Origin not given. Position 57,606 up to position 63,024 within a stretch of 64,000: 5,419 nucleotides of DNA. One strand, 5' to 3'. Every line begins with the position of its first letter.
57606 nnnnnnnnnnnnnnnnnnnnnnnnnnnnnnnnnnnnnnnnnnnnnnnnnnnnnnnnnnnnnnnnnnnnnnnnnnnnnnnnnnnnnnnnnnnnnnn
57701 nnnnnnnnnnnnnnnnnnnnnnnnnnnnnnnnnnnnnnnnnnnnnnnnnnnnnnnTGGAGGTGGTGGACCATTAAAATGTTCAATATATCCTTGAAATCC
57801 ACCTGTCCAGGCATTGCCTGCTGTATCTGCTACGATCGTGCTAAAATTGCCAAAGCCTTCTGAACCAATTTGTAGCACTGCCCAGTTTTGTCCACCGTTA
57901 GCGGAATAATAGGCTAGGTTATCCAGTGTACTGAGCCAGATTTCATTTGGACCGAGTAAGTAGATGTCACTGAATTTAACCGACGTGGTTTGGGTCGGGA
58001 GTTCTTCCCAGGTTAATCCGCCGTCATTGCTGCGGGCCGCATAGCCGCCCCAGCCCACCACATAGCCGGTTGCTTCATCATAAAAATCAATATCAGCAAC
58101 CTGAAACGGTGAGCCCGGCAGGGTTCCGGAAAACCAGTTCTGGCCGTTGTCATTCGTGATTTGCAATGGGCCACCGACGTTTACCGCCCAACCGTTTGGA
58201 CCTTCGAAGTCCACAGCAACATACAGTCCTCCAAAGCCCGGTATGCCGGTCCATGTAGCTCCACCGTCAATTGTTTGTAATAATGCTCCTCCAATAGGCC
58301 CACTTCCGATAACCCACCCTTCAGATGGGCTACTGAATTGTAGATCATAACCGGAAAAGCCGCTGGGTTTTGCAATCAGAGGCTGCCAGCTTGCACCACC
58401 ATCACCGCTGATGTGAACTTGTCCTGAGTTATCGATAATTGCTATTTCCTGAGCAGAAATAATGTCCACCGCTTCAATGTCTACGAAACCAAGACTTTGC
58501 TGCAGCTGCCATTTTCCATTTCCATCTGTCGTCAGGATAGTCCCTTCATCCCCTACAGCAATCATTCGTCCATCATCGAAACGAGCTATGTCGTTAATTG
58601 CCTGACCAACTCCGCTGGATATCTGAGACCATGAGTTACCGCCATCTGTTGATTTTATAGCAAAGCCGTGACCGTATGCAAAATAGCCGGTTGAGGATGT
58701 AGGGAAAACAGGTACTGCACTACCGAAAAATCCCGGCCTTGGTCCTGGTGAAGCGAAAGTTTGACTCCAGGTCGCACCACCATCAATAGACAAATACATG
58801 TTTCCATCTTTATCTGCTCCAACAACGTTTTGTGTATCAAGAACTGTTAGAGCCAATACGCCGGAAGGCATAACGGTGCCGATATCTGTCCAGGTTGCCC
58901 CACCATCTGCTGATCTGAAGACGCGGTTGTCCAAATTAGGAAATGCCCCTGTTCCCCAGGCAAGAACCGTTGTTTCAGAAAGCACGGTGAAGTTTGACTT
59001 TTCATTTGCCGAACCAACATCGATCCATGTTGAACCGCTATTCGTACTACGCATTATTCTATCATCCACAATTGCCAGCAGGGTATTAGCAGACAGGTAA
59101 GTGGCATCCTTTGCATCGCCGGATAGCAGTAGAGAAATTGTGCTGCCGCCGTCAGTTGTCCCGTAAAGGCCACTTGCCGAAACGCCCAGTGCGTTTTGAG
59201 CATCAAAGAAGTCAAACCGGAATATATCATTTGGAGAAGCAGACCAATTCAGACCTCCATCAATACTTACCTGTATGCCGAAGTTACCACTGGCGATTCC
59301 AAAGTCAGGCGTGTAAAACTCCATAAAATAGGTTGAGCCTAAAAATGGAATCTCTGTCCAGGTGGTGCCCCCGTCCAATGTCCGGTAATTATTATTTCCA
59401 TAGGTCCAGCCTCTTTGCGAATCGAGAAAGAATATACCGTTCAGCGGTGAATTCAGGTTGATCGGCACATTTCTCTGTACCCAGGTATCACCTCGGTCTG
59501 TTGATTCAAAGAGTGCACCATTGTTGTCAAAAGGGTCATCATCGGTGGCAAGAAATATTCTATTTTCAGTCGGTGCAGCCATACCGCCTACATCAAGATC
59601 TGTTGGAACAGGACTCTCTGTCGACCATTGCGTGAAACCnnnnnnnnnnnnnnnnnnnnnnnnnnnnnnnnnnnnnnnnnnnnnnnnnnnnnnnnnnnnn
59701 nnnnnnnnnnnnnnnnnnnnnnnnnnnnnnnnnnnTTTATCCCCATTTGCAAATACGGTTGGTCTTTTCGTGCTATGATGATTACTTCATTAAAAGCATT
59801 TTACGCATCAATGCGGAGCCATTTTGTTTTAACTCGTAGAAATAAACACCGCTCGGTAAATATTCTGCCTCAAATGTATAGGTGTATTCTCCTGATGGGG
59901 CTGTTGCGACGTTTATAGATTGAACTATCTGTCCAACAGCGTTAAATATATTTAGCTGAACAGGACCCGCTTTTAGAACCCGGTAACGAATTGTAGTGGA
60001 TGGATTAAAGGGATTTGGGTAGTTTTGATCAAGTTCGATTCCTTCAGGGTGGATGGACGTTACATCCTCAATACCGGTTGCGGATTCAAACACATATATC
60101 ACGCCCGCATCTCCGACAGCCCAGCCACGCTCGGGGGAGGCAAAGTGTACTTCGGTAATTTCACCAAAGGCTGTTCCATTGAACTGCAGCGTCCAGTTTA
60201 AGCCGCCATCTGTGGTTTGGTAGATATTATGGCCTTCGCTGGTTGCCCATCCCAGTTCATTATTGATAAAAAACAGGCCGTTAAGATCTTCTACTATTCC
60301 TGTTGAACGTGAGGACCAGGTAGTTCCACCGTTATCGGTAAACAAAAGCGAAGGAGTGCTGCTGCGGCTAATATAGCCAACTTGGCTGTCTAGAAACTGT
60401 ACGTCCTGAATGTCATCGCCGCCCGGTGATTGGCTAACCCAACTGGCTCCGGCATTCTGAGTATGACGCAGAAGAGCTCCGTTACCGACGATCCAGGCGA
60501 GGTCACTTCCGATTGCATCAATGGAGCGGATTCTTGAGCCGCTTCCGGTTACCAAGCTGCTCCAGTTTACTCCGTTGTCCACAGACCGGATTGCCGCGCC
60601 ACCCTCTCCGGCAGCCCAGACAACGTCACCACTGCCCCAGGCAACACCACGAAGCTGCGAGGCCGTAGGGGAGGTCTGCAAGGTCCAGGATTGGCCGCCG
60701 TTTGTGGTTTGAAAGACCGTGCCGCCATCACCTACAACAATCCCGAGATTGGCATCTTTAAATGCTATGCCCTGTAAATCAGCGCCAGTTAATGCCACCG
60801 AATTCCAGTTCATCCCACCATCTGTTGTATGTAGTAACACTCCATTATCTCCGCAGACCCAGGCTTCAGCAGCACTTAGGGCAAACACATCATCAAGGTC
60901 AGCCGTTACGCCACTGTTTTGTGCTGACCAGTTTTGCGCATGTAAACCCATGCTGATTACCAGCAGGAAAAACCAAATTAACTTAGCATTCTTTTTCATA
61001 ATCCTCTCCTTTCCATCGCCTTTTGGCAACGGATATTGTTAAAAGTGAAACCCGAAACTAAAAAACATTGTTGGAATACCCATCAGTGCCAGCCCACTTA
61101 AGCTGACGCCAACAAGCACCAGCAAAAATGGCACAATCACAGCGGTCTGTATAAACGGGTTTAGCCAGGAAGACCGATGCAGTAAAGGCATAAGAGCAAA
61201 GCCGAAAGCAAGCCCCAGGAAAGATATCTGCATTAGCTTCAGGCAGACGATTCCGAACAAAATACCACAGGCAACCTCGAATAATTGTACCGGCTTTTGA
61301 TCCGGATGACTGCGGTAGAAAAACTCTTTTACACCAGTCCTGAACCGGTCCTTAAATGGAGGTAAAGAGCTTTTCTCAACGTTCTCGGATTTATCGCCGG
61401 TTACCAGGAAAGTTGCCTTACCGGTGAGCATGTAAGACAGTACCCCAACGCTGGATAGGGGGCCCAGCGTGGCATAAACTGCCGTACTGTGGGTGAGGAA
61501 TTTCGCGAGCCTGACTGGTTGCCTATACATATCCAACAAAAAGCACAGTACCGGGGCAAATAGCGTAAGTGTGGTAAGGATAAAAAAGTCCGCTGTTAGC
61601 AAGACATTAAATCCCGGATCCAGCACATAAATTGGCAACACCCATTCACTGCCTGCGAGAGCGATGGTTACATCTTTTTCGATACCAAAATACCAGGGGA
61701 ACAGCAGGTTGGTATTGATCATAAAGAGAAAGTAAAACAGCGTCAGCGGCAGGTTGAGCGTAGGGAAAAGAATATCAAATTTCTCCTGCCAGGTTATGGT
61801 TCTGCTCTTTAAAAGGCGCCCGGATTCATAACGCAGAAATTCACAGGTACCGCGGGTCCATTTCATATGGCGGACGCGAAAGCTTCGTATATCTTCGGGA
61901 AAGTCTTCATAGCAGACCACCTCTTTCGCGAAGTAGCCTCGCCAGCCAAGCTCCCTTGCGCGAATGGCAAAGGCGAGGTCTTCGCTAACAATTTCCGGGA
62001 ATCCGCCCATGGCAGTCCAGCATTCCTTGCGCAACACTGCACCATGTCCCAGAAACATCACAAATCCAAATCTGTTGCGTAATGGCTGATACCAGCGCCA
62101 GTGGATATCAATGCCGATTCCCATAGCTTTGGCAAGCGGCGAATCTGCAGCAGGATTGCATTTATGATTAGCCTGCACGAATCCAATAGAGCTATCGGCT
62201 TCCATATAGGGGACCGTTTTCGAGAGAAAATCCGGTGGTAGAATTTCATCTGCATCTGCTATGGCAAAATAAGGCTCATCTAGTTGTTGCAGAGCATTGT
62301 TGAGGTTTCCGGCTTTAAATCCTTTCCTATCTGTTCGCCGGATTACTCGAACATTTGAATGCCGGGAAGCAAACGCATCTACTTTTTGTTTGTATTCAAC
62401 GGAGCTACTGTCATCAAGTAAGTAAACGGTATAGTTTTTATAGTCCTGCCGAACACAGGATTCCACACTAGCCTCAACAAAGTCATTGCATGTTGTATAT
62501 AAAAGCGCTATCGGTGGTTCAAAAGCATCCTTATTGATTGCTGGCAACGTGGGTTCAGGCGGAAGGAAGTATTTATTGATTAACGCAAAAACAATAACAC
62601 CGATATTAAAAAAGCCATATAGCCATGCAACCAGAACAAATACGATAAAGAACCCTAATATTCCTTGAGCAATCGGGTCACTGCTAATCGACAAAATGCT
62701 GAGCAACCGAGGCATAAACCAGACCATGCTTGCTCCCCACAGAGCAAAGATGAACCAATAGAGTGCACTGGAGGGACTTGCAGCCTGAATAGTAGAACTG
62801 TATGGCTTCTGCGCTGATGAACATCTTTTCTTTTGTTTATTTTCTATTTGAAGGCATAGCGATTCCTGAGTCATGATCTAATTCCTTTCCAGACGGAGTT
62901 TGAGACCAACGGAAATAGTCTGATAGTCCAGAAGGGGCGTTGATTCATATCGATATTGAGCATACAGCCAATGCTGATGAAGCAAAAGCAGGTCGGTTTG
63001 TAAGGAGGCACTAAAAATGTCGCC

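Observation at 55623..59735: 1370-aa mosaic T9SS cargo protein combining BNR propellers, a PKD domain and seven FG-GAP/VCBS calcium-binding loops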

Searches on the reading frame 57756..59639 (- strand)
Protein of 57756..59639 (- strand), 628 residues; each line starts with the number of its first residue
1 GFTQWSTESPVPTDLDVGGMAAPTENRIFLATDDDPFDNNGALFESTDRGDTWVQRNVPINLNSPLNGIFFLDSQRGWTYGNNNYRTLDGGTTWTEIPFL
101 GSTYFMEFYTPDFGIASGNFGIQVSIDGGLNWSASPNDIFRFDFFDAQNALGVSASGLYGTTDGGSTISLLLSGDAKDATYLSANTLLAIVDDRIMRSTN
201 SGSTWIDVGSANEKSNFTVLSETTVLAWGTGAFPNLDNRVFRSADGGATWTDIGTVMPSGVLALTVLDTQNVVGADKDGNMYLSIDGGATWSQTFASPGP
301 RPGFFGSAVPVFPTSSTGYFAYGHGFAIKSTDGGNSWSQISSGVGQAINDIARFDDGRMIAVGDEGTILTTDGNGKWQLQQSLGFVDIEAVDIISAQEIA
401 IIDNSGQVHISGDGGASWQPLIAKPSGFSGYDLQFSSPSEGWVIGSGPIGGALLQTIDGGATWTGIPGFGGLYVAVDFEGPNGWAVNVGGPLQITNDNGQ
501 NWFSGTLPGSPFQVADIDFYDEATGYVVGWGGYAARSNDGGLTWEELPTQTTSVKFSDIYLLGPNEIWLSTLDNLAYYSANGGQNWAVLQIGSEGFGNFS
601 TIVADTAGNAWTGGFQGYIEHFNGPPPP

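Call 37: predict_structure(alignment_id=A2)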
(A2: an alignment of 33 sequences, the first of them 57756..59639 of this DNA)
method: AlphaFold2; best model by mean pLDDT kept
length: 628 residues; sequences in the alignment: 33
mean_pLDDT: 90.7   pTM: 0.87
mean pLDDT of the five models: 90.7, 88.4, 88.2, 86.5, 85.1
residues with pLDDT >= 90: 470; 70-90: 127; 50-70: 26; < 50: 5
segments of 3 or more residues with pLDDT < 50: none
pLDDT, mean of each block of 10 residues (from residue 1): 71 86 95 69 89 77 80 95 92 90 91 93 94 94 94 96 92 96 96 95 93 91 92 63 94 90 93 94 96 94 81 95 93 96 89 94 95 88 92 95 96 92 91 95 95 95 94 95 95 94 89 92 96 94 91 90 95 91 91 69 93 90 82
secondary structure, 60 per line:
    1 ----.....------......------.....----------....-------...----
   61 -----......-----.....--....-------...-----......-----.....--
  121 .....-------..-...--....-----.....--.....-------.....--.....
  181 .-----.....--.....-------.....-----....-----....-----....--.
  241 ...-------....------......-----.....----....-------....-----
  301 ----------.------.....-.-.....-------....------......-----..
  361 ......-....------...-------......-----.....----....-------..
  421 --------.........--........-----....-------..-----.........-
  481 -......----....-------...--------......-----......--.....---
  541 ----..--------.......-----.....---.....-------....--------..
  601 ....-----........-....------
elements in order: E5-9 E16-21 E28-32 E43-46 E54-56 E66-71 E77-81 E84-87 E95-97 E103-108 E114-118 E121-125 E141-144 E150-154 E157-161 E169-173 E176-181 E187-191 E194-198 E206-210 E216-219 E225-228 H234-237 E240-243 E251-254 E261-266 E272-276 E281-284 E292-295 E318-322 E326-330 E338-341 E348-353 E359-363 E368-371 E378-380 E388-393 E399-403 E408-411 E429-437 E440-447 E453-456 E471-479 E482-487 E492-495 E503-505 E514-519 E525-530 E533-537 E555-561 E567-571 E575-579 E587-590 E599-604 E610-614 E619-622

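Call 48: fold_search(model_id=the predicted structure, library=pdb)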
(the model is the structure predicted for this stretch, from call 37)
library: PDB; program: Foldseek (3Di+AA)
matches with E <= 10: 1946; with E <= 0.001: 1798
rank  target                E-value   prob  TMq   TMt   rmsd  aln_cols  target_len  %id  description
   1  6p2o_A                2.8e-22  1.00  0.45  0.40  12.8       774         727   16  Crystal structure of Streptomyces rapamycinicus GH74 in complex with xyloglucan fragments XLLG and XXXG (released 2019-07-31)
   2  5jwz_B                7.3e-22  1.00  0.47  0.42  12.2       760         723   16  Structure of a Putative Xyloglucanase from the Cellulolytic Bacteria Streptomyces sp. SirexAA-E (released 2016-06-01)
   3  5jwz_A                7.6e-22  1.00  0.47  0.42  11.9       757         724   16  Structure of a Putative Xyloglucanase from the Cellulolytic Bacteria Streptomyces sp. SirexAA-E (released 2016-06-01)
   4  2cn3_A                3.8e-21  1.00  0.45  0.40  12.6       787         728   15  Crystal Structures of Clostridium thermocellum Xyloglucanase (released 2006-05-22)
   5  5fkr                  3.8e-21  1.00  0.44  0.39  12.6       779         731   15  Unraveling the first step of xyloglucan degradation by the soil saprophyte Cellvibrio japonicus through the functional a (released 2015-11-25)
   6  5fkq_A                4.0e-21  1.00  0.45  0.40  12.5       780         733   16  Unraveling the first step of xyloglucan degradation by the soil saprophyte Cellvibrio japonicus through the functional (released 2015-11-04)
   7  2cn2_A                6.5e-21  1.00  0.48  0.44   9.9       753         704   16  Crystal Structures of Clostridium thermocellum Xyloglucanase (released 2006-05-22)
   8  5fkq_B                8.6e-21  1.00  0.46  0.41  12.3       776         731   15  Unraveling the first step of xyloglucan degradation by the soil saprophyte Cellvibrio japonicus through the functional (released 2015-11-04)
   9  6p2m_A                1.0e-20  1.00  0.45  0.42  11.9       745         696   16  Crystal structure of the Caldicellulosiruptor lactoaceticus GH74 (ClGH74a) enzyme in complex with LLG xyloglucan (released 2019-07-31)
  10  7kn8_B                3.3e-20  1.00  0.48  0.44  11.6       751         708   15  Crystal structure of the GH74 xyloglucanase from Xanthomonas campestris (Xcc1752) (released 2021-05-26)
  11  5fkt_A                4.2e-20  1.00  0.46  0.40  12.3       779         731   15  Unraveling the first step of xyloglucan degradation by the soil saprophyte Cellvibrio japonicus through the functional (released 2015-11-04)
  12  5fkt_B                5.3e-20  1.00  0.45  0.40  12.4       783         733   15  Unraveling the first step of xyloglucan degradation by the soil saprophyte Cellvibrio japonicus through the functional (released 2015-11-04)
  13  4lgn                  6.1e-20  1.00  0.44  0.39  12.6       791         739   16  The structure of Acidothermus cellulolyticus family 74 glycoside hydrolase (released 2013-12-11)
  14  6p2n                  2.4e-19  1.00  0.47  0.41  10.8       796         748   16  Crystal structure of Paenibacillus graminis GH74 (PgGH74) (released 2019-07-31)
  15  7kn8_A                3.1e-19  1.00  0.48  0.44  11.7       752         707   16  Crystal structure of the GH74 xyloglucanase from Xanthomonas campestris (Xcc1752) (released 2021-05-26)
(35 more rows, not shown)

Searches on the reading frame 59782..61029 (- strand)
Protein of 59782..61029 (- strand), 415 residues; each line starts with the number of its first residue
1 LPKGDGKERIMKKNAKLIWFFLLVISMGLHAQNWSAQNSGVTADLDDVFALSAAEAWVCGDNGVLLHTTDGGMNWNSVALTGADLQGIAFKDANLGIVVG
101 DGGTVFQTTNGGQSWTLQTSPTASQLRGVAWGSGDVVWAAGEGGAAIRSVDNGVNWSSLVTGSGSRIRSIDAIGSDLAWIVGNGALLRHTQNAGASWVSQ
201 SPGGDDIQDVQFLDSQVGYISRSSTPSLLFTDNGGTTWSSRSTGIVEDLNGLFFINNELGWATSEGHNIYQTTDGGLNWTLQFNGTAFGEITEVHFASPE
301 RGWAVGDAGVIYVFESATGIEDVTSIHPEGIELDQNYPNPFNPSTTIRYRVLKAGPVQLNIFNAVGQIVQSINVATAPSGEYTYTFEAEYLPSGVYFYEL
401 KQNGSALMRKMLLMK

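Call 3: search_protein_families(library=pfam, proteins=[window:59782-61029:-], max_evalue=0.1)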
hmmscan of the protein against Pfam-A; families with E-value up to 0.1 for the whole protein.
window:59782-61029:- (415 aa): 7 families
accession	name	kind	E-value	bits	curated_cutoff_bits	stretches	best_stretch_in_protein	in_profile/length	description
PF14870.12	PSII_BNR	-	1.1e-23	84.3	27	4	207-315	20-131/303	Photosynthesis system II assembly factor YCF48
PF18962.6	Por_Secre_tail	-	1.4e-08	35.4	27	1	337-411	2-73/75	Secretion system C-terminal sorting domain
PF15902.12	Sortilin-Vps10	-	4.5e-06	26.2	33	1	65-125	3-67/446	Sortilin, neurotensin receptor 3,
PF02012.26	BNR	-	3.2e-05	23.7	27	0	67-76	2-11/12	BNR/Asp-box repeat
PF13585.12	CHU_C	-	0.00033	21.2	27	1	357-403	29-74/86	CHU_C Type IX secretion signal domain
PF13860.13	FlgD_ig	-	0.00035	20.9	27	1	354-401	22-74/79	FlgD Ig-like domain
PF19755.4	DUF6242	-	0.019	15.3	29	0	101-156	163-217/217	Domain of unknown function (DUF6242)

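Call 4: search_protein_families(library=ncbifam, proteins=[window:59782-61029:-], max_evalue=0.1)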
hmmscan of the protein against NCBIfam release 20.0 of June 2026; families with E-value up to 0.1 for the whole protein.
window:59782-61029:- (415 aa): 6 families
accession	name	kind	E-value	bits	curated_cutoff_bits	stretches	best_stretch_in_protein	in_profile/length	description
NF010237.0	PRK13684.1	equivalog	1.4e-23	83.5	326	3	206-280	47-122/334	photosynthesis system II assembly factor Ycf48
NF045728.1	glycosyl_F510_1955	equivalog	2.6e-10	40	175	2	65-202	74-215/246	F510_1955 family glycosylhydrolase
TIGR04183.1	Por_Secre_tail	domain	2.4e-09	37.1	23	1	337-411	2-69/72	T9SS type A sorting domain-containing protein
NF052323.1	T9SSA_dep_M6i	equivalog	2e-08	32.7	600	1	336-401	960-1025/1043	T9SS-dependent M6-like inactivated metalloprotease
NF038113.1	T9SSA_dep_M36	equivalog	4.7e-05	21.7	885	1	335-412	794-867/869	T9SS-dependent M36 family metallopeptidase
NF033707.1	T9SS_sortase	equivalog_domain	0.0062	14.2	420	1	335-401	1000-1076/1095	type IX secretion system sortase PorU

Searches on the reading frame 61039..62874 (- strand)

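Call 6: search_protein_families(library=pfam, proteins=[window:61039-62874:-], max_evalue=0.01)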
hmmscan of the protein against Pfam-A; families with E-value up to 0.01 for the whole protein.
window:61039-62874:- (611 aa): 4 families
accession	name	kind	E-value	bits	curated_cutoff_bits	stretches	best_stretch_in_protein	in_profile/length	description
PF13641.12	Glyco_tranf_2_3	-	1.6e-25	90.9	27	1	130-342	11-230/230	Glycosyltransferase like family 2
PF13632.12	Glyco_trans_2_3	-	4.9e-23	82.4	27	1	203-392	2-182/198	Glycosyl transferase family group 2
PF00535.33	Glycos_transf_2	-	6.6e-20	72.1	23.3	1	131-240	11-119/168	Glycosyl transferase family 2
PF13506.12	Glyco_transf_21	-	2.9e-08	33.8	21.7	1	186-341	17-174/174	Glycosyl transferase family 21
